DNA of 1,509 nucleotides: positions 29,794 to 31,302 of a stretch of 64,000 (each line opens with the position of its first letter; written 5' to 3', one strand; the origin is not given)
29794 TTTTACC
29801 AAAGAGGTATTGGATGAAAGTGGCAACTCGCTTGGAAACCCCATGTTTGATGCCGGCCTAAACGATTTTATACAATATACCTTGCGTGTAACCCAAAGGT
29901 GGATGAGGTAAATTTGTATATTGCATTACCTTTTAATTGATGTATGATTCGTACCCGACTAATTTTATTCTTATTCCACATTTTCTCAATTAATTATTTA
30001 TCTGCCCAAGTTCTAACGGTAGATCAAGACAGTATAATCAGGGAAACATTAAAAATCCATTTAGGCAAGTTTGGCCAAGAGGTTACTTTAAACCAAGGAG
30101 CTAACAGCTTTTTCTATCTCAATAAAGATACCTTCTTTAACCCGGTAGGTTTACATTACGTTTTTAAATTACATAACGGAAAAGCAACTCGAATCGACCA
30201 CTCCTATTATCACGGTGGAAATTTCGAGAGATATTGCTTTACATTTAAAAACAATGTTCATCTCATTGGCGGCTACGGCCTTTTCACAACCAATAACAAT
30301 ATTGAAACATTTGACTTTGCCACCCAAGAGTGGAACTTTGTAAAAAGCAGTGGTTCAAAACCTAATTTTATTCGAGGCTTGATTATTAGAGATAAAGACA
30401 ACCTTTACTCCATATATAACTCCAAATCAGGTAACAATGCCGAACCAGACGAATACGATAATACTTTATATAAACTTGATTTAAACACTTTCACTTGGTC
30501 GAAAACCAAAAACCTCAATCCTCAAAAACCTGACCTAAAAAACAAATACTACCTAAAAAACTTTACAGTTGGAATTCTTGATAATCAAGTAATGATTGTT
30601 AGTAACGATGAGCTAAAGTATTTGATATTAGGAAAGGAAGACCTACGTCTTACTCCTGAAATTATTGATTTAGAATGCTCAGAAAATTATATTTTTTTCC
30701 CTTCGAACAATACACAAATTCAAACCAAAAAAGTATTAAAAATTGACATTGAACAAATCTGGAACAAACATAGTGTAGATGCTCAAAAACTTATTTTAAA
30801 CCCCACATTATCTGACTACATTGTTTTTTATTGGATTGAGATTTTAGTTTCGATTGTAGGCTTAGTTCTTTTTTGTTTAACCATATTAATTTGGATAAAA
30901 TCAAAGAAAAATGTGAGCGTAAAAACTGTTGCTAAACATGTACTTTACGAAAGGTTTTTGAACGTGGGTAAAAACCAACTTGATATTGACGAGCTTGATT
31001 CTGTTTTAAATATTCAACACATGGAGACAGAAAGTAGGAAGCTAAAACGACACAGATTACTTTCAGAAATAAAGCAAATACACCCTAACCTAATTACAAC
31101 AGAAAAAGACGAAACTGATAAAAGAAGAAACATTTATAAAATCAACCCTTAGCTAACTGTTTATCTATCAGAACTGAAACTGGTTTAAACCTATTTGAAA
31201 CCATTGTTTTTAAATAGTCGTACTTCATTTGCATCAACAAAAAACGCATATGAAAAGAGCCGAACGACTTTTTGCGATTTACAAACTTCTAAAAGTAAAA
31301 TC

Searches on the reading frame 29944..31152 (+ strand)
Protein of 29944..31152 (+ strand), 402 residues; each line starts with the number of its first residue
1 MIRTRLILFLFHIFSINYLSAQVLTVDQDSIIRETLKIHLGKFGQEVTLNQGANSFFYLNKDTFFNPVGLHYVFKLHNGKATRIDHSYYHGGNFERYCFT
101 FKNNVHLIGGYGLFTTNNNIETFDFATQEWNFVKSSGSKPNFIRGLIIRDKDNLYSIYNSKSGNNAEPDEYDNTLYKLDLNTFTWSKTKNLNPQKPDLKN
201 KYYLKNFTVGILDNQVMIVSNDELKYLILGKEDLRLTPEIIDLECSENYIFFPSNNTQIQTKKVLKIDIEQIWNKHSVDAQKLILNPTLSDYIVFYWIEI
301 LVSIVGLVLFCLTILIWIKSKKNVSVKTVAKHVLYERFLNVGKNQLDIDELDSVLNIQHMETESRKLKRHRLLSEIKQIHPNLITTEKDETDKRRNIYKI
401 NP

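Call 58: search_protein_families(library=pfam, proteins=[window:29944-31152:+], max_evalue=0.0001)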
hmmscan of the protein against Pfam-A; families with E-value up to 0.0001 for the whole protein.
window:29944-31152:+ (402 aa): 1 family
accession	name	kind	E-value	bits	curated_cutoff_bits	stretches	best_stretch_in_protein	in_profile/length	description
PF24681.1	Kelch_KLHDC2_KLHL20_DRC7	-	3.1e-07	30.3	50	1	97-192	108-198/221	KLHDC2/KLHL20/DRC7 Kelch-repeats domain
